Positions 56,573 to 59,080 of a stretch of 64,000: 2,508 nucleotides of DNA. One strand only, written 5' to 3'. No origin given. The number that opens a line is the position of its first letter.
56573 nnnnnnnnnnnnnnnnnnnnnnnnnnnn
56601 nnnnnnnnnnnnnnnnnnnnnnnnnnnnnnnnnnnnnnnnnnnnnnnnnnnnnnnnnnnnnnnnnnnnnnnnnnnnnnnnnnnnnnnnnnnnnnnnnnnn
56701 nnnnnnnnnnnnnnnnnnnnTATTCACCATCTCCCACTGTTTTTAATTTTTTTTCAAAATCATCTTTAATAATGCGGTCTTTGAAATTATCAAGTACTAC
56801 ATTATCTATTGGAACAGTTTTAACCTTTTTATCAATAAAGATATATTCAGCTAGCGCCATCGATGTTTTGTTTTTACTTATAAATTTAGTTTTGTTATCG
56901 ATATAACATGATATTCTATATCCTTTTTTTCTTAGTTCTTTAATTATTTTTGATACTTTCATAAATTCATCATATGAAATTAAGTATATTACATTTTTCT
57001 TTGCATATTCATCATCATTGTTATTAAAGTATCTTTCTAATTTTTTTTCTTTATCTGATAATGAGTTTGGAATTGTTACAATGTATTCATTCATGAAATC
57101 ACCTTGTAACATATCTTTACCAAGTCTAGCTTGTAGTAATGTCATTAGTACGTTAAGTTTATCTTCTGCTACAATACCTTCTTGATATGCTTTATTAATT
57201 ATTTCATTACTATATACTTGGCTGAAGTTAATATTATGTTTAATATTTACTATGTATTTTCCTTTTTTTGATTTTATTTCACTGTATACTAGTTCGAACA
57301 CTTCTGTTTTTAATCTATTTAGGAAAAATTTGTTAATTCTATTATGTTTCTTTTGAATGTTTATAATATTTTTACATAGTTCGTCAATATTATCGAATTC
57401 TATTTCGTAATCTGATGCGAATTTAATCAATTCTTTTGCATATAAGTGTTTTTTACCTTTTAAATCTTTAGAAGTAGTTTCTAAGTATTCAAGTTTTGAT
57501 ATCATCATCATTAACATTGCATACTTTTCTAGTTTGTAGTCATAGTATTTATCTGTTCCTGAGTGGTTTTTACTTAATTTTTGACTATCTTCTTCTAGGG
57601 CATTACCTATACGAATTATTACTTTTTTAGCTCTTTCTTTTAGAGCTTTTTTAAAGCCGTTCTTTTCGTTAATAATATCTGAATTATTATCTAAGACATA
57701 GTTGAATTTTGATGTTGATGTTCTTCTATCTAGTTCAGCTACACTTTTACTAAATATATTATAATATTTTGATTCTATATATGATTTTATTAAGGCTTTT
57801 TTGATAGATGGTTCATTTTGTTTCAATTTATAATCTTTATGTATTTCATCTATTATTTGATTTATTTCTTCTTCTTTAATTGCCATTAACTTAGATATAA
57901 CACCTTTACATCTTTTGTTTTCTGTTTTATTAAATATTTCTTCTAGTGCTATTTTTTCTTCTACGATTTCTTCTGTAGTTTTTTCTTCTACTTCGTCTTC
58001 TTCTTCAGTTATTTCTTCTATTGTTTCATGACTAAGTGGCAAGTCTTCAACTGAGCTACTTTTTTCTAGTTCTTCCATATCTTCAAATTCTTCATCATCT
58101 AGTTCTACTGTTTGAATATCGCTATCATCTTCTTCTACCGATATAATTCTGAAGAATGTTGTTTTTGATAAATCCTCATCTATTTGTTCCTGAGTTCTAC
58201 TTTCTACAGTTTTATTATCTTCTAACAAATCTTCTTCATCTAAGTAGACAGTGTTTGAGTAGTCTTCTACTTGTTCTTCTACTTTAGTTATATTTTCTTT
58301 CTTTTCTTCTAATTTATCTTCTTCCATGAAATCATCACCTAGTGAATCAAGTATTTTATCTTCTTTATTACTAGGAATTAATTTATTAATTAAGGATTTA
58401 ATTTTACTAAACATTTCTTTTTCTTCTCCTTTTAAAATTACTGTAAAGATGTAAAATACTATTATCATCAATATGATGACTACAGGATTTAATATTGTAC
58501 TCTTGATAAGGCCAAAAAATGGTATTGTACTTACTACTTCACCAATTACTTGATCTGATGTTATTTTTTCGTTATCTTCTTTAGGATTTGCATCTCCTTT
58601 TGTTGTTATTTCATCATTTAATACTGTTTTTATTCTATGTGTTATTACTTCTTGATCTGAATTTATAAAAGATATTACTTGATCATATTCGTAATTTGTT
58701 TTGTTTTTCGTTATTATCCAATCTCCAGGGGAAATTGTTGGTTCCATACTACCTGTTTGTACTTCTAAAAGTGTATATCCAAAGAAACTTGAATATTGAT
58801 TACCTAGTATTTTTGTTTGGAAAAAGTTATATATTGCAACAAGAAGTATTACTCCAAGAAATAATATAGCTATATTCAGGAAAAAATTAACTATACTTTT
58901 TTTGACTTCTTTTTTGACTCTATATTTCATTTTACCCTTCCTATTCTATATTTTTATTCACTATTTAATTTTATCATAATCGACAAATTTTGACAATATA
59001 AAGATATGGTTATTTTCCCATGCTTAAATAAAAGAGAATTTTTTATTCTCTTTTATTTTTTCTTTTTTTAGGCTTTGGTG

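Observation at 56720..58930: SipW signal-peptidase module fused to a large cytoplasmic C-terminal domain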

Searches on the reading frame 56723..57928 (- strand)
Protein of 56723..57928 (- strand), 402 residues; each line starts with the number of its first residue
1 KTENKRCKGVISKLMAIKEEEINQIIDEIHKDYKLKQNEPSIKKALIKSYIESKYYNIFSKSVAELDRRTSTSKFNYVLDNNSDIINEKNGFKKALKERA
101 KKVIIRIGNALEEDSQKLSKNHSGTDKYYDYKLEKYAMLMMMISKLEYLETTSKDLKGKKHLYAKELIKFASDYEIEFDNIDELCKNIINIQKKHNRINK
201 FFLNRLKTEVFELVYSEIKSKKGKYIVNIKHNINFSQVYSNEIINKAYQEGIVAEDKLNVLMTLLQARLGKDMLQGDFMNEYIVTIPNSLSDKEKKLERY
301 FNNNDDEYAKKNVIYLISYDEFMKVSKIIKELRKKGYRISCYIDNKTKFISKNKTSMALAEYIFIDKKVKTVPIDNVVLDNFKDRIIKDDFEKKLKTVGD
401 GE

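Call 7: find_homologous_proteins(query=window:56723-57928:-, max_evalue=0.01)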
Query seq(402 aa) (402 aa): 98 proteins with E <= 0.01 among 8000 candidates.
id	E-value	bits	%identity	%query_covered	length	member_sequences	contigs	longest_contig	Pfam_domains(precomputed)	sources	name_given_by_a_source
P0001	7.5e-121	422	75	65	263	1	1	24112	-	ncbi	-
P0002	2.5e-56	210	35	100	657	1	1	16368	PF00717.29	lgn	-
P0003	2.7e-56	210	39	99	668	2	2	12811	PF00717.29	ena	-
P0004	6.6e-54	202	33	92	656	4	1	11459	PF00717.29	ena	-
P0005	7.3e-54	202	34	99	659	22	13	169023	PF00717.29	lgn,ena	-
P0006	1.7e-53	200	35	99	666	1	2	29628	PF00717.29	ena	-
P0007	2.2e-53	200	35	100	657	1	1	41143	PF00717.29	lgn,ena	-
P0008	6.4e-53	199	36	99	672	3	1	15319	PF00717.29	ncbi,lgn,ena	-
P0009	8.9e-53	198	38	95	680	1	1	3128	-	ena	-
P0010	1.4e-52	197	37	95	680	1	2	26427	PF00717.29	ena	-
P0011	1.4e-52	197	37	95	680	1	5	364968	-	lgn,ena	-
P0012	1.4e-52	197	39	84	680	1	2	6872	PF00717.29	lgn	-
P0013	1.4e-52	197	35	98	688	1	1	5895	PF00717.29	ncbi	-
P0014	1.5e-52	197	37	99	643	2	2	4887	-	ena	-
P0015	2.0e-52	197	38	89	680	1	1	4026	-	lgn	-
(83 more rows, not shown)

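Call 9: find_encoding_contigs(protein=P0011, flank=10000, max_places=2)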
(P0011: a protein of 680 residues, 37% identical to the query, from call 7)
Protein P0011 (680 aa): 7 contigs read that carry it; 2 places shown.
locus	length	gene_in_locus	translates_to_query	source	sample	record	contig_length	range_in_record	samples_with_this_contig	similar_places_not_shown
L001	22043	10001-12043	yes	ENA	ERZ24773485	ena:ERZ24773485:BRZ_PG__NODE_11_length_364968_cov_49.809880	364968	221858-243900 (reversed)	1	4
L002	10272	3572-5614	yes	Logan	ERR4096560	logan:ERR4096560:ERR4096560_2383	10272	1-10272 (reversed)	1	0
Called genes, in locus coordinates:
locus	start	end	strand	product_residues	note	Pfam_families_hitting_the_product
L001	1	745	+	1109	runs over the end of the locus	-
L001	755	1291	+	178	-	-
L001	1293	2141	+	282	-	-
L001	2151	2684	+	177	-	-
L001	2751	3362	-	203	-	-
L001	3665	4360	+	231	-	-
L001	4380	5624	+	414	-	-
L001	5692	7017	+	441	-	-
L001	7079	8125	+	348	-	-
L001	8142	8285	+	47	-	-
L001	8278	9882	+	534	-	-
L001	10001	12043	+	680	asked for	-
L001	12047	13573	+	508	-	-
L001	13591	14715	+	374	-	PF09823:DUF2357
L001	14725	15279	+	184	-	-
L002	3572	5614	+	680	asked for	-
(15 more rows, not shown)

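Call 10: find_encoding_contigs(protein=P0005, flank=10000, max_places=2)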
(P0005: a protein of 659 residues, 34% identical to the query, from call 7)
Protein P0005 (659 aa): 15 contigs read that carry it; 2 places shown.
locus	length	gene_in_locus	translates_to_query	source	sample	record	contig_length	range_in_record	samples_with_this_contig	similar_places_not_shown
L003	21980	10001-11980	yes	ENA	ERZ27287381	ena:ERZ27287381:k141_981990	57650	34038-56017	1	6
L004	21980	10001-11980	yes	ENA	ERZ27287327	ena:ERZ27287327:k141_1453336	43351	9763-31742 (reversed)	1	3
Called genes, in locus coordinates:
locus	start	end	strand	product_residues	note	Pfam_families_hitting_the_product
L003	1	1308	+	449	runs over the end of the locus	-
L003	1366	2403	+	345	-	-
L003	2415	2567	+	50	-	-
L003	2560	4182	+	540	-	-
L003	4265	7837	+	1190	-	-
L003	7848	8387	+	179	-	-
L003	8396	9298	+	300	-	-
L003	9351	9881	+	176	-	-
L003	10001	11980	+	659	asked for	PF00717:Peptidase_S24 (weak)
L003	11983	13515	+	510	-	-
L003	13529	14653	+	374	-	PF09823:DUF2357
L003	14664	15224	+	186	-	-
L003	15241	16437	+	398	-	-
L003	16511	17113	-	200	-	-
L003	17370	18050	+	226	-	PF06541:ABC_trans_CmpB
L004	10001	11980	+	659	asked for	PF00717:Peptidase_S24 (weak)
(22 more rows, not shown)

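Call 15: search_solved_structures(query=A1, max_evalue=1)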
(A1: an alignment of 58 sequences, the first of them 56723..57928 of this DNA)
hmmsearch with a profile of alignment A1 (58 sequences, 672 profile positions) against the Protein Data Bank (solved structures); distinct sequences matched with E-value up to 1: 3.
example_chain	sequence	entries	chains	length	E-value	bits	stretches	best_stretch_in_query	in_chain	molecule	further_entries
7p2q_A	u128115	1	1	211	1.8e-05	26.4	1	56-143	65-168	Signal peptidase complex catalytic subunit SEC11C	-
7p2p_A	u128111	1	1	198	6.7e-05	24.5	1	56-140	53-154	Signal peptidase complex catalytic subunit SEC11A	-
9rjb_A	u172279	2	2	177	0.00035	22.2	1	56-140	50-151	Signal peptidase complex catalytic subunit SEC11A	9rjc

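Call 16: find_related_loci(query=A1, collection=genome_contigs, flank=10000)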
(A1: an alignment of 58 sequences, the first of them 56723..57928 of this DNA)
Query A1 (402 aa) in genome_contigs; peptide patterns used: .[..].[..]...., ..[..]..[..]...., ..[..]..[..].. (x = any residue, [..] = any of these).
267 stretches matched a pattern; 134 encode a relative of the query (tblastn E <= 1e-3); the best 80 are kept; 80 distinct loci.
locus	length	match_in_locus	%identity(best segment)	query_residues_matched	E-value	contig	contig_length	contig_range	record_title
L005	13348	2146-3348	73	1-401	0e+0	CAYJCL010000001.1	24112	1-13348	MAG TPA_asm: uncultured Muribaculaceae bacterium isolate ERP123703_co1_262 genome assembly, contig: NODE_2125_length_241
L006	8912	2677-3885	60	1-402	7e-150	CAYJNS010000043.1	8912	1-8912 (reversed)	MAG TPA_asm: uncultured Muribaculaceae bacterium isolate ERP123703_co3_316 genome assembly, contig: NODE_9462_length_891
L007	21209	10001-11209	57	1-401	4e-142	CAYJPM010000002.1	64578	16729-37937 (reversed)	MAG TPA_asm: uncultured Muribaculaceae bacterium isolate ERP123703_co5_27 genome assembly, contig: NODE_181_length_64578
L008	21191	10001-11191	58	1-395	3e-139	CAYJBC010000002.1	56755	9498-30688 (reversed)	MAG TPA_asm: uncultured Muribaculaceae bacterium isolate ERP123703_co1_167 genome assembly, contig: NODE_496_length_5675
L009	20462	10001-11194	57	1-396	1e-133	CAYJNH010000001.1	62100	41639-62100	MAG TPA_asm: uncultured Muribaculaceae bacterium isolate ERP123703_co3_57 genome assembly, contig: NODE_435_length_62100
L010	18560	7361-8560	55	1-398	7e-131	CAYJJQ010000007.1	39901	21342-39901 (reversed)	MAG TPA_asm: uncultured Muribaculaceae bacterium isolate ERP123703_co2_182 genome assembly, contig: NODE_519_length_3990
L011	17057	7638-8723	39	5-400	8e-67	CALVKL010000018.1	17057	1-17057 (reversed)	MAG: uncultured Bacilli bacterium isolate BRZ_CP__bin28 genome assembly, contig: BRZ_CP__NODE_4394_length_17057_cov_9.38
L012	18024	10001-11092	36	5-402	3e-64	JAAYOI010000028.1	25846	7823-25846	MAG: Mollicutes bacterium isolate AS21ysBPME_343 66078_AS21, whole genome shotgun sequence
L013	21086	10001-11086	32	5-402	9e-61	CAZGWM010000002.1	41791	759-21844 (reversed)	MAG TPA_asm: uncultured Muribaculaceae bacterium isolate SRP294416_co2_51 genome assembly, contig: NODE_522_length_41791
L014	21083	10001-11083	35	6-402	3e-60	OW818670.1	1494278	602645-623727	metagenome genome assembly, chromosome: 1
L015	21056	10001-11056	33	10-386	3e-58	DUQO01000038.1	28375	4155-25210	MAG TPA_asm: Mollicutes bacterium isolate AS08sgBPME_408 187541_AS08, whole genome shotgun sequence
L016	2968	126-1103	36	5-364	4e-58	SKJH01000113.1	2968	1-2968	MAG: Bacilli bacterium isolate CSBr16_96 CSBr16-67193, whole genome shotgun sequence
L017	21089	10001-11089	32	4-399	1e-57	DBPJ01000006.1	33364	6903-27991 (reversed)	MAG TPA_asm: Bacillales bacterium UBA1423 UBA1423_contig_33219, whole genome shotgun sequence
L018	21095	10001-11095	36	5-402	2e-57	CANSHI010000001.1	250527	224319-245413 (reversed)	MAG TPA_asm: uncultured bacterium isolate SRR15510232_bin.9_metawrap_v1.3_MAG genome assembly, contig: NODE.26_length_25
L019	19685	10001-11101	33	1-402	4e-57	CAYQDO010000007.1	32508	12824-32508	MAG TPA_asm: uncultured Muribaculaceae bacterium isolate SRP192927_co2_736 genome assembly, contig: NODE_1701_length_325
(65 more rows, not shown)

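Call 22: predict_structure(alignment_id=A1)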
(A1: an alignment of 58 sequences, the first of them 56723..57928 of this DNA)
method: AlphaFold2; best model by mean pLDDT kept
length: 402 residues; sequences in the alignment: 58
mean_pLDDT: 82.6   pTM: 0.81
mean pLDDT of the five models: 82.6, 81.7, 80.9, 79.4, 78.7
residues with pLDDT >= 90: 184; 70-90: 149; 50-70: 40; < 50: 29
segments of 3 or more residues with pLDDT < 50: 1-4, 69-72, 77-89, 397-402
pLDDT, mean of each block of 10 residues (from residue 1): 57 94 95 87 95 85 51 48 43 71 85 91 90 94 92 85 94 88 96 95 85 88 88 62 64 83 93 88 91 87 89 93 92 94 86 82 89 78 87 63 29
secondary structure, 60 per line:
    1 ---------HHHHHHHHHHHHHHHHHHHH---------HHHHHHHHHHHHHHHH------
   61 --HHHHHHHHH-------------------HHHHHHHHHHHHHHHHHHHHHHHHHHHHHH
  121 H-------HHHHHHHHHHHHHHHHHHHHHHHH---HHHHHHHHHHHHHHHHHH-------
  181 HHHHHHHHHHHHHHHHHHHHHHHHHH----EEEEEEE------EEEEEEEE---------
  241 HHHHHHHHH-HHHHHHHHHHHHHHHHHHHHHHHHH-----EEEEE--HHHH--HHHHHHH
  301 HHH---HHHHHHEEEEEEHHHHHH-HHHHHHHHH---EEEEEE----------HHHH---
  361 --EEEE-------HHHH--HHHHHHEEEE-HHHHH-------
elements in order: H10-29 H39-54 H63-71 H91-121 H129-152 H156-173 H181-206 E211-217 E224-231 H241-249 H251-275 E281-285 H288-291 H294-303 H307-312 E313-318 H319-324 H326-334 E338-343 H354-357 E363-366 H374-377 H380-385 E386-389 H391-395

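Call 28: search_solved_structures(query=A1, max_evalue=0.001, show_alignments=2)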
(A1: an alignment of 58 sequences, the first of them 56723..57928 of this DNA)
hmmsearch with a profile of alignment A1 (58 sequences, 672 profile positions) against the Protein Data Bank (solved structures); distinct sequences matched with E-value up to 0.001: 3.
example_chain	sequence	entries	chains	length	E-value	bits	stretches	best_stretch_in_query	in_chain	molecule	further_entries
7p2q_A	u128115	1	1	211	1.8e-05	26.4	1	56-143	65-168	Signal peptidase complex catalytic subunit SEC11C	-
7p2p_A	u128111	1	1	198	6.7e-05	24.5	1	56-140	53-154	Signal peptidase complex catalytic subunit SEC11A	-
9rjb_A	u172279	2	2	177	0.00035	22.2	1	56-140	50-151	Signal peptidase complex catalytic subunit SEC11A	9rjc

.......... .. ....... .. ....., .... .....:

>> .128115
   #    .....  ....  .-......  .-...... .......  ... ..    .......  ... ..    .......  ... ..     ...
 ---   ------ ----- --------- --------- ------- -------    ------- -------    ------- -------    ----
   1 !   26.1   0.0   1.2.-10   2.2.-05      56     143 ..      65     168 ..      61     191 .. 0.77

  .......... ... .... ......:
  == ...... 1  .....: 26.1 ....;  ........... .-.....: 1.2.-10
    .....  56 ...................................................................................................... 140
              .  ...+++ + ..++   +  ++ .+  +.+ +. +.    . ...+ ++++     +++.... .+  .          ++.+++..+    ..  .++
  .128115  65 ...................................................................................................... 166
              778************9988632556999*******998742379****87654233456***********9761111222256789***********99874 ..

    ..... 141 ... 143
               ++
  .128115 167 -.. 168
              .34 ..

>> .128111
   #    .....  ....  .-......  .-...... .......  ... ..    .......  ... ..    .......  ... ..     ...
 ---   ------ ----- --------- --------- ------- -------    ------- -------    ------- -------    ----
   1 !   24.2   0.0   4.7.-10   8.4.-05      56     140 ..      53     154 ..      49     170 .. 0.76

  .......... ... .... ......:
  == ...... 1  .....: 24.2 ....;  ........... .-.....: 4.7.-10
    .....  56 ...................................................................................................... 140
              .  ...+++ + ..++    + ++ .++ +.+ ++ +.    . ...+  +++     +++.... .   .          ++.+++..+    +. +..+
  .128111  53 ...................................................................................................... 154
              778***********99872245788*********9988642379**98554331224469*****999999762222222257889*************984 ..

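Call 43: fold_search(model_id=the predicted structure, library=pdb)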
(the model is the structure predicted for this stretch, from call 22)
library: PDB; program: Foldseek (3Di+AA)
matches with E <= 10: 524; with E <= 0.001: 3
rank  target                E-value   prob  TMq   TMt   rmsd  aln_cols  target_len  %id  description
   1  4ag0_B                3.6e-04  1.00  0.30  0.45   7.6       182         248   13  Crystal structure of FimX EAL domain (released 2013-01-09)
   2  6hq7_B                4.1e-04  1.00  0.30  0.32  21.7       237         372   16  Structure of EAL Enzyme Bd1971 - cGMP bound form (released 2019-07-31)
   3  4ag0_A                7.4e-04  1.00  0.28  0.42   8.0       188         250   14  Crystal structure of FimX EAL domain (released 2013-01-09)
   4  8arv_B                4.2e-03  1.00  0.31  0.46   8.1       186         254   15  Structure of the EAL domain of BifA from Pseudomonas aeruginosa (released 2023-04-12)
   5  3hv9                  4.6e-03  1.00  0.31  0.45   9.4       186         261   14  Crystal structure of FimX EAL domain from Pseudomonas aeruginosa (released 2009-08-18)
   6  4rnh                  5.3e-03  1.00  0.30  0.29  22.2       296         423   10  PaMorA tandem diguanylate cyclase - phosphodiesterase, c-di-GMP complex (released 2014-11-19)
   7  4rnf                  5.6e-03  0.99  0.27  0.26  21.4       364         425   12  PaMorA tandem diguanylate cyclase - mutant phosphodiesterase, apo form (released 2014-11-19)
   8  5m3c_A                5.6e-03  0.96  0.25  0.24  24.2       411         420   11  Structure of the hybrid domain (GGDEF-EAL) of PA0575 from Pseudomonas aeruginosa PAO1 at 2.8 Ang. with GTP and Ca2+ bo (released 2017-12-20)
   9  4j40_A                7.4e-03  1.00  0.30  0.44   5.8       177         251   15  Crystal structure of the dual-domain GGDEF-EAL module of FimX from Pseudomonas aeruginosa (released 2013-02-20)
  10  4rni_B                7.8e-03  1.00  0.30  0.45   9.0       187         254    8  PaMorA dimeric phosphodiesterase. apo form (released 2014-11-19)
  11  4afy_B                9.4e-03  1.00  0.29  0.44   7.7       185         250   12  Crystal structure of the FimX EAL domain in complex with reaction product pGpG (released 2013-01-09)
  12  8arv_A                9.9e-03  1.00  0.29  0.43   8.3       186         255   15  Structure of the EAL domain of BifA from Pseudomonas aeruginosa (released 2023-04-12)
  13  7oh3_b                1.1e-02  0.75  0.17  0.16  21.4       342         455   10  Nog1-TAP associated immature ribosomal particle population B from S. cerevisiae (released 2021-11-03)
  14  5m1t_A                1.5e-02  1.00  0.31  0.47   7.7       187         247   14  PaMucR Phosphodiesterase, c-di-GMP complex (released 2017-03-01)
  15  4afy_A                1.5e-02  1.00  0.30  0.44   7.9       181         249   13  Crystal structure of the FimX EAL domain in complex with reaction product pGpG (released 2013-01-09)
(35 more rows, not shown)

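Call 44: search_protein_families(library=pfam, alignment_id=A1, max_evalue=10)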
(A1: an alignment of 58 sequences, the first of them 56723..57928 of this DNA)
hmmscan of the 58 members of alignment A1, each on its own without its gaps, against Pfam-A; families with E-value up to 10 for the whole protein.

A. member 1, window:56723-57928:- (402 aa): 2 families
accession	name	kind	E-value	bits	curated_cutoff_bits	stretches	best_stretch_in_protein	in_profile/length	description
PF08169.17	RBB1NT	-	0.055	14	25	1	44-74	42-72/94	RBB1NT (NUC162) domain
PF06385.17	Baculo_LEF-11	-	0.27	12.2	22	1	181-229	7-54/93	Baculovirus LEF-11 protein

B. families by the number of members that match (of 58 scanned): 64 families (the first 25 are shown)
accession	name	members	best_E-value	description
PF00717.28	Peptidase_S24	53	7.3e-09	Peptidase S24-like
PF10502.14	Peptidase_S26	49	0.00027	Signal peptidase, peptidase S26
PF13314.11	DUF4083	9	0.0011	Domain of unknown function (DUF4083)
PF16504.10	SP24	9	0.0081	Putative virion membrane protein of plant and insect virus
PF18609.8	SAM_Exu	8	0.13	Exuperantia SAM-like domain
PF06923.16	GutM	6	0.019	Glucitol operon activator protein (GutM)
PF24564.1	DUF7605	4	0.0023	Domain of unknown function (DUF7605)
PF09336.16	Vps4_C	3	0.15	Vps4 C terminal oligomerisation domain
PF01741.23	MscL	3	0.2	Large-conductance mechanosensitive channel, MscL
PF20193.3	DUF6556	2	0.034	Family of unknown function (DUF6556)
PF13972.11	TetR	2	0.074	Bacterial transcriptional repressor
PF24143.1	Beta-sand_ComC_2nd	2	0.082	EGF-like domain-containing protein ComC second beta-sandwich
PF13687.11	DUF4153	2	0.2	Domain of unknown function (DUF4153)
PF16886.11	ATP-synt_ab_Xtn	2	0.73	ATPsynthase alpha/beta subunit barrel-sandwich domain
PF15820.10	ECSCR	1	0.013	Endothelial cell-specific chemotaxis regulator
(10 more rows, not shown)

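Call 85: find_related_loci(query=A1, collection=viral_contigs, flank=8000)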
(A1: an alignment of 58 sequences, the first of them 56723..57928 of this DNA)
Query A1 (402 aa) in viral_contigs; peptide patterns used: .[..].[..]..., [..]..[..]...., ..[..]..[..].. (x = any residue, [..] = any of these).
118 stretches matched a pattern, but none encodes a relative of the query by tblastn (E <= 1e-3).

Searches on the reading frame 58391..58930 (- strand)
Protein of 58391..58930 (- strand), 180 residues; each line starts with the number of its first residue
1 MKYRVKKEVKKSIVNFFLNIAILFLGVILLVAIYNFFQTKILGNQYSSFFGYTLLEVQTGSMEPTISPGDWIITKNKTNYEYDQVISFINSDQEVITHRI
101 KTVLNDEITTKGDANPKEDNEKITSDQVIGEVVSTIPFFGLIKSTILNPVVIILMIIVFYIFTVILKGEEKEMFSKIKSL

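Call 27: search_solved_structures(query=window:58391-58930:-, max_evalue=1, show_alignments=2)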
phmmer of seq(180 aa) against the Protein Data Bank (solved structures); distinct sequences matched with E-value up to 1: 0.
